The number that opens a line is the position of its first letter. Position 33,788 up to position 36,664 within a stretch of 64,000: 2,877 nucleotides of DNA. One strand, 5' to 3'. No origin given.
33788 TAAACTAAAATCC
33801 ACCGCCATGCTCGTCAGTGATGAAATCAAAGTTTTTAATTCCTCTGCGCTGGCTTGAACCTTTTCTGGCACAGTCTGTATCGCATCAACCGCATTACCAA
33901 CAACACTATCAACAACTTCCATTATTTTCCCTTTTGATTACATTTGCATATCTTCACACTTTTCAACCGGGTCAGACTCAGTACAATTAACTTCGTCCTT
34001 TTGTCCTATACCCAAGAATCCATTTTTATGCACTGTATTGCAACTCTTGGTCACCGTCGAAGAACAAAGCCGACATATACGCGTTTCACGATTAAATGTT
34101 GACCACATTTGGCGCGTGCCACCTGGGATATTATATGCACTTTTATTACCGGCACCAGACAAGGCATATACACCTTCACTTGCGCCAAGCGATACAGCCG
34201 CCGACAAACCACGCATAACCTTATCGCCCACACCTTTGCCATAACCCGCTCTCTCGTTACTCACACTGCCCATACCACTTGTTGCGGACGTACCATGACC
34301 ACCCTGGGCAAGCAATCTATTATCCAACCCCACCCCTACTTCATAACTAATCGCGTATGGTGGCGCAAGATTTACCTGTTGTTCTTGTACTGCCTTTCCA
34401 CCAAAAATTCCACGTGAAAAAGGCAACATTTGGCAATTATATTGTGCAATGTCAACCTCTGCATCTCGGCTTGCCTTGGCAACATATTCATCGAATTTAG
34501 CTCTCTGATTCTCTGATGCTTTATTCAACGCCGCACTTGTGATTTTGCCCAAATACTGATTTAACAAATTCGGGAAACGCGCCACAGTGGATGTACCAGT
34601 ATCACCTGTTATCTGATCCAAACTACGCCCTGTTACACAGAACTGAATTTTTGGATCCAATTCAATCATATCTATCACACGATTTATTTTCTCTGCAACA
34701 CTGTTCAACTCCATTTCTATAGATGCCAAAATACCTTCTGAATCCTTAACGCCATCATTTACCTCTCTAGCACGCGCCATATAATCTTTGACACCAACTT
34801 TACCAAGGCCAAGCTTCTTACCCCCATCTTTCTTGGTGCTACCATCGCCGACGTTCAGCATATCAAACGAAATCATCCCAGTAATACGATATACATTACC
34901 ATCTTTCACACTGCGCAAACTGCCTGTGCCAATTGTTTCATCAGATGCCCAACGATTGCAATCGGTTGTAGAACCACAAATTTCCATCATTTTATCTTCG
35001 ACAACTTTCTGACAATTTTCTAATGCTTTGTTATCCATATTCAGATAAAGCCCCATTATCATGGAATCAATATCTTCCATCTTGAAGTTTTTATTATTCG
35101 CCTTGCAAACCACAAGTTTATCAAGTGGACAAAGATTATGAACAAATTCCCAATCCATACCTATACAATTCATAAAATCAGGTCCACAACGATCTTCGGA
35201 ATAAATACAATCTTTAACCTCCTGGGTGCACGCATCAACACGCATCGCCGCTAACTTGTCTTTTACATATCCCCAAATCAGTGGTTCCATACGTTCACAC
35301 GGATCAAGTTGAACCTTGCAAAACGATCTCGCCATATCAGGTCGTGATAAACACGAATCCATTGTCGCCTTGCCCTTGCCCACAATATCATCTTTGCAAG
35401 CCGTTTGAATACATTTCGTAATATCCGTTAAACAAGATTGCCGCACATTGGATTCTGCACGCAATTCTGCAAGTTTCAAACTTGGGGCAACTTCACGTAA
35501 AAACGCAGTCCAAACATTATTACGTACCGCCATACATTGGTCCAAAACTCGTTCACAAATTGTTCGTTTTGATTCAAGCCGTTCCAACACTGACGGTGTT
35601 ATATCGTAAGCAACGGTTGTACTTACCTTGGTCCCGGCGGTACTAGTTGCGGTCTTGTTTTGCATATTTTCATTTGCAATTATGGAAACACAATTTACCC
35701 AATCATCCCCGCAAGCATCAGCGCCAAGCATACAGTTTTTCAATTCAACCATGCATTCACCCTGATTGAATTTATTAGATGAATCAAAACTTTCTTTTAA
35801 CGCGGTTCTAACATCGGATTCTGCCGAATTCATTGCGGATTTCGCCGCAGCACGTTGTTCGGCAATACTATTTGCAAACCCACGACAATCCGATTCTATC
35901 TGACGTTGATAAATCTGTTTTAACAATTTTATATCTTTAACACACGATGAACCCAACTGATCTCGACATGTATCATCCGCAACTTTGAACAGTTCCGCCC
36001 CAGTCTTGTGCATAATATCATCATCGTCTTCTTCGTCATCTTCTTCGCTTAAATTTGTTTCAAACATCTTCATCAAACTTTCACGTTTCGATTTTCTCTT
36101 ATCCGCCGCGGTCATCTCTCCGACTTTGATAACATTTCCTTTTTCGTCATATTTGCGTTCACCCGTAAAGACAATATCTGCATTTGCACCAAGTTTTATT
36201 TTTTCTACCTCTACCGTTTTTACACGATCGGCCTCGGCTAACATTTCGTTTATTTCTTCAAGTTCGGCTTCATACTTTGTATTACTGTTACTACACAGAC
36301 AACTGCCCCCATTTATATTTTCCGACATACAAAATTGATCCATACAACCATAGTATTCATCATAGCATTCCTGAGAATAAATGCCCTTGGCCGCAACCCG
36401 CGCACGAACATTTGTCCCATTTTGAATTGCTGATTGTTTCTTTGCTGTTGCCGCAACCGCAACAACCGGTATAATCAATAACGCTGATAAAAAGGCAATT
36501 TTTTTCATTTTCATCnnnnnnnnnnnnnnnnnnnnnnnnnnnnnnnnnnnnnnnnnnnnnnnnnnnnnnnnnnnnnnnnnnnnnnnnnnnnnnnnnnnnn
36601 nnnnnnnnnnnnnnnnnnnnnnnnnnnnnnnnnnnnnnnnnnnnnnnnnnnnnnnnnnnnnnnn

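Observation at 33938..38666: P3-P4 tandem pair looks like a recent duplication in one operon; glycine-zipper-like segments and an acidic run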

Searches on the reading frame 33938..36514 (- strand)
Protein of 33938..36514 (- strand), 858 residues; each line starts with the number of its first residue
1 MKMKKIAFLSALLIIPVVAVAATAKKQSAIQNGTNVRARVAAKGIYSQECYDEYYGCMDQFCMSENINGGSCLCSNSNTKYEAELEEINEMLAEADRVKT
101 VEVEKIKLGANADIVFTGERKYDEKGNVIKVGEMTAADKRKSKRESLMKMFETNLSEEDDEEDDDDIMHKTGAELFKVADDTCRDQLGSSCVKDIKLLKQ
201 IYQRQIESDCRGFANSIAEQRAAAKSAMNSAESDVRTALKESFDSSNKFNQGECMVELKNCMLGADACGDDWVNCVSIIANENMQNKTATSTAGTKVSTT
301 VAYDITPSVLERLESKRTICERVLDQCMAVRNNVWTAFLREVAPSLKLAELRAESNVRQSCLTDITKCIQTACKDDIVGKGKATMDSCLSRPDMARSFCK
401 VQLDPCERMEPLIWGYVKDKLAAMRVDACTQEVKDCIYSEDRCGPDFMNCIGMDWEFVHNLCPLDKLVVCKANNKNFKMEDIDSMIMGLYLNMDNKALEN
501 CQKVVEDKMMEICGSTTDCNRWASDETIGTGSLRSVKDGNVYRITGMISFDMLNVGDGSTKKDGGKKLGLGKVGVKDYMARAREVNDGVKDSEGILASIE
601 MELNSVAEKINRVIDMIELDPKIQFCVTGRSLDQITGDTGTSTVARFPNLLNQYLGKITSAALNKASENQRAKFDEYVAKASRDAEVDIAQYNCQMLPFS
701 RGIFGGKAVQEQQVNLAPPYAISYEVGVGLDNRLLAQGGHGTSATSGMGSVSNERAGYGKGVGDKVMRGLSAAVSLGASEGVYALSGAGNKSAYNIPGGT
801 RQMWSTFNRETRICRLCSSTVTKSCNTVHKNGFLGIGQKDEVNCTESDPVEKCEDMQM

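Call 5: search_protein_families(library=pfam, proteins=[window:33938-36514:-], max_evalue=0.1)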
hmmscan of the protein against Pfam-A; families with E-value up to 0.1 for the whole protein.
window:33938-36514:- (858 aa): 0 families

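Call 7: find_homologous_proteins(query=window:33938-36514:-)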
Query window:33938-36514:- (858 aa): 1231 proteins with E <= 0.001 among 8000 candidates; the best 120 are listed.
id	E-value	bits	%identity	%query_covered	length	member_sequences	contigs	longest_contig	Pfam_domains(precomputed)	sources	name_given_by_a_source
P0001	0.0e+0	1932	100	100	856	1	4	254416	-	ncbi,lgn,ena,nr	ncbi:MAG: hypothetical protein J6Y07_03700 [Alphaproteobacteria bacterium]|nr:hypothetical protein [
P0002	0.0e+0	1459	75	100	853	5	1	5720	-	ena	-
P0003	0.0e+0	1441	74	100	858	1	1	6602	-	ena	-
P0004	0.0e+0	1431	73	100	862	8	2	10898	-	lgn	-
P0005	0.0e+0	1427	74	100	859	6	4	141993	-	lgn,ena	-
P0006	0.0e+0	1424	73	100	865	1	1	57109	-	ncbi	-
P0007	0.0e+0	1411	73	100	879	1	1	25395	-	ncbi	-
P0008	0.0e+0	1407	73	100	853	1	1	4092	-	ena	-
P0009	0.0e+0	1405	73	100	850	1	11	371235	-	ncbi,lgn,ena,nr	ncbi:MAG: hypothetical protein IJL21_04800 [Alphaproteobacteria bacterium]|nr:hypothetical protein [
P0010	0.0e+0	1398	73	100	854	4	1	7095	-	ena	-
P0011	0.0e+0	1376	73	100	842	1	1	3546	-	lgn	-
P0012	0.0e+0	1375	73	100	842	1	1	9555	-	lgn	-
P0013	0.0e+0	1374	71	100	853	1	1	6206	-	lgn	-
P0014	0.0e+0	1371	71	100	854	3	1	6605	-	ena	-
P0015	0.0e+0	1365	71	100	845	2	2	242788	-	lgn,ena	-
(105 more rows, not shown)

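Call 8: search_protein_families(library=ncbifam, proteins=[window:33938-36514:-], max_evalue=0.1)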
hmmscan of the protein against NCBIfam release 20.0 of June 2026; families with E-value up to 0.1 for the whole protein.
window:33938-36514:- (858 aa): 0 families

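Call 20: find_related_loci(query=A1, collection=genome_contigs, flank=6000)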
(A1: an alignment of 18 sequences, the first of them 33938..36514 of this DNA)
Query A1 (858 aa) in genome_contigs; peptide patterns used: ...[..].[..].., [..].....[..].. (x = any residue, [..] = any of these).
326 stretches matched a pattern; 300 encode a relative of the query (tblastn E <= 1e-3); the best 80 are kept; 80 distinct loci.
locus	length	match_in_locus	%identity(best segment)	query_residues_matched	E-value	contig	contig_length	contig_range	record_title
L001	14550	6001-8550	73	3-858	0e+0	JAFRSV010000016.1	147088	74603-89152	MAG: Alphaproteobacteria bacterium isolate RGIG2769 Goat_Omasum-5__c721047, whole genome shotgun sequence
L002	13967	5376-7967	73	3-858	0e+0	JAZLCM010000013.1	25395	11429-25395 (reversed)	MAG: Candidatus Enterousia sp. isolate T1900045049_TC20190042.MAGScoT_cleanbin_000031 SGB_4517_k141_241069, whole genome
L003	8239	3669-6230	73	3-858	0e+0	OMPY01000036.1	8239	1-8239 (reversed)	uncultured proteobacterium isolate RUG774 genome assembly, contig: scaffold_4284, whole genome shotgun sequence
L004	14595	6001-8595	73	3-858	0e+0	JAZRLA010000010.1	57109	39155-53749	MAG: Candidatus Enterousia sp. isolate T1900045443_YK20190134.MAGScoT_cleanbin_000016 SGB_7130_k141_3532350, whole genom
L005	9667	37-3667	72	3-858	0e+0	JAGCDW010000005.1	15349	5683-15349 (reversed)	MAG: Alphaproteobacteria bacterium isolate RGIG9702 Yak_Omasum-2__c62767, whole genome shotgun sequence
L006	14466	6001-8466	69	3-858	0e+0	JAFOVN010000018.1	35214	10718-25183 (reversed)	MAG: Alphaproteobacteria bacterium isolate RGIG837 Dairy_cattle_Omasum.Co__c1334858, whole genome shotgun sequence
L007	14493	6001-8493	67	2-858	0e+0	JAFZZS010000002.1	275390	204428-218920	MAG: Alphaproteobacteria bacterium isolate RGIG8245 Water_buffalos_Rumen-5__c26457, whole genome shotgun sequence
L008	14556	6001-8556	66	3-858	0e+0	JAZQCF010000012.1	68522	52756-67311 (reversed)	MAG: Candidatus Enterousia sp. isolate T1900044638_TS20190104.MAGScoT_cleanbin_000062 SGB_1213_k141_774488, whole genome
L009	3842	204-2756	64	2-858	0e+0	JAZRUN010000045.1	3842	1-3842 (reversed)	MAG: Candidatus Enterousia sp. isolate T1900045336_YK20190025.MAGScoT_cleanbin_000077 SGB_6611_k141_331129, whole genome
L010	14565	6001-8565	65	1-858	0e+0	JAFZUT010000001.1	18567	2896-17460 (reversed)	MAG: Alphaproteobacteria bacterium isolate RGIG8116 Water_buffalos_Rumen-3__c150712, whole genome shotgun sequence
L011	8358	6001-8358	69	3-827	0e+0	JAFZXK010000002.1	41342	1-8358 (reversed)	MAG: Alphaproteobacteria bacterium isolate RGIG8185 Water_buffalos_Rumen-3__c198854, whole genome shotgun sequence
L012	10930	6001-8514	65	3-858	0e+0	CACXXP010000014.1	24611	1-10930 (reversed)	MAG: uncultured proteobacterium isolate RUG11692 genome assembly, contig: RUG11692_asm_14, whole genome shotgun sequence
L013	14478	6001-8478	63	3-858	0e+0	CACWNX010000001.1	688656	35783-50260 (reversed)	MAG: uncultured proteobacterium isolate RUG10747 genome assembly, contig: RUG10747_asm_1, whole genome shotgun sequence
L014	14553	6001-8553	62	2-858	0e+0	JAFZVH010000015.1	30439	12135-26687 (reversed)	MAG: Alphaproteobacteria bacterium isolate RGIG8130 Water_buffalos_Rumen-3__c645539, whole genome shotgun sequence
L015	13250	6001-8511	64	1-858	0e+0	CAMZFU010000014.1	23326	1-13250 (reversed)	MAG TPA_asm: uncultured proteobacterium isolate SRR10912535_bin.38_metaWRAP_v1.3_MAG genome assembly, contig: ERZ1421001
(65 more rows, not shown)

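Call 61: predict_structure(alignment_id=A4)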
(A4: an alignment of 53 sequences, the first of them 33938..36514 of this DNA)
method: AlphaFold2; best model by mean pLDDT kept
length: 858 residues; sequences in the alignment: 53
mean_pLDDT: 67.1   pTM: 0.42
mean pLDDT of the five models: 67.1, 66.1, 62.1, 59.5, 57.3
residues with pLDDT >= 90: 5; 70-90: 482; 50-70: 193; < 50: 178
segments of 3 or more residues with pLDDT < 50: 1-9, 11-38, 65-67, 111-122, 124-137, 146-165, 289-295, 702-716, 747-794, 832-839
pLDDT, mean of each block of 10 residues (from residue 1): 41 43 28 41 63 78 54 62 78 79 65 38 44 47 47 31 50 74 78 79 74 76 81 74 62 82 86 78 58 48 70 83 73 81 82 77 76 57 54 72 73 72 70 77 71 68 72 70 73 78 84 76 78 78 83 85 87 89 81 86 89 86 76 63 73 85 87 85 79 72 42 49 67 62 56 36 31 28 29 51 79 81 63 47 66 78
secondary structure, 60 per line:
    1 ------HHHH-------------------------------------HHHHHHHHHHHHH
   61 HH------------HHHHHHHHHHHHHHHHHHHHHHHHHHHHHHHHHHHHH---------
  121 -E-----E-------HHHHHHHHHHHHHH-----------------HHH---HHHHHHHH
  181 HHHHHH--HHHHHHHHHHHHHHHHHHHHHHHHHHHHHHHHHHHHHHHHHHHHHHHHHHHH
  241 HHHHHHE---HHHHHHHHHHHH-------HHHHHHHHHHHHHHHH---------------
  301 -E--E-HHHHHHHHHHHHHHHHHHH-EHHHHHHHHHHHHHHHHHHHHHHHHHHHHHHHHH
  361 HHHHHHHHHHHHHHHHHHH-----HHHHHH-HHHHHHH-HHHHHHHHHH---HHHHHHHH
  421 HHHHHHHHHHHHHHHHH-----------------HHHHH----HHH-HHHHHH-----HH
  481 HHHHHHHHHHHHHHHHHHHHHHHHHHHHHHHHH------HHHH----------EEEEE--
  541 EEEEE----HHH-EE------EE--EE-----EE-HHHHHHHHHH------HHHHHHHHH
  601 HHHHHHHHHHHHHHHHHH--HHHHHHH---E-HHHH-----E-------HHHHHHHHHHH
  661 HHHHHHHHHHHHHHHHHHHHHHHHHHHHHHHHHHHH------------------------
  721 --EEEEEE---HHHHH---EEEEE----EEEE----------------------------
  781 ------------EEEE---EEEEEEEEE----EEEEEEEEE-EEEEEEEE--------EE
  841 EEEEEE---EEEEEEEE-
elements in order (helices of 4 or more, strands of 3 or more residues): H7-10 H48-62 H75-111 H136-149 H173-186 H189-246 H251-262 H270-285 H307-325 H328-379 H385-390 H392-398 H400-409 H413-437 H455-459 H468-473 H479-513 H520-523 E534-538 E541-545 H576-585 H592-618 H621-627 H633-636 H650-696 E723-728 H732-736 E740-744 E749-752 E793-796 E800-808 E813-821 E823-830 E839-846 E850-857

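Call 77: search_protein_families(library=phrogs, proteins=[window:33938-36514:-], max_evalue=0.01)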
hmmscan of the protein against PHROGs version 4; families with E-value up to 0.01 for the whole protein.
window:33938-36514:- (858 aa): 0 families

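Call 78: search_protein_families(library=padloc, proteins=[window:33938-36514:-], max_evalue=0.01)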
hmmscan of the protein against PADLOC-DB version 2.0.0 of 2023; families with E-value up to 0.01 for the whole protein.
window:33938-36514:- (858 aa): 0 families

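Call 86: search_solved_structures(query=A1, max_evalue=10)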
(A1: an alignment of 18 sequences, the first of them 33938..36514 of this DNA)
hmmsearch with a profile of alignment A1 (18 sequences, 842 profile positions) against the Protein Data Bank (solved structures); distinct sequences matched with E-value up to 10: 0.

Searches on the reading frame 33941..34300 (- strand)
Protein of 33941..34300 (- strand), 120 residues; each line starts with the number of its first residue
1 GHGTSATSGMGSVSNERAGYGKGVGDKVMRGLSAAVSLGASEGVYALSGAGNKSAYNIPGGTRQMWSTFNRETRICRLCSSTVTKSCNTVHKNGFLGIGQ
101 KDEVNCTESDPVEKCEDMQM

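Call 19: search_protein_families(library=pfam, proteins=[window:33941-34300:-], max_evalue=10)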
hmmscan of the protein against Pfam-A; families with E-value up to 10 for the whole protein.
seq(120 aa): 0 families
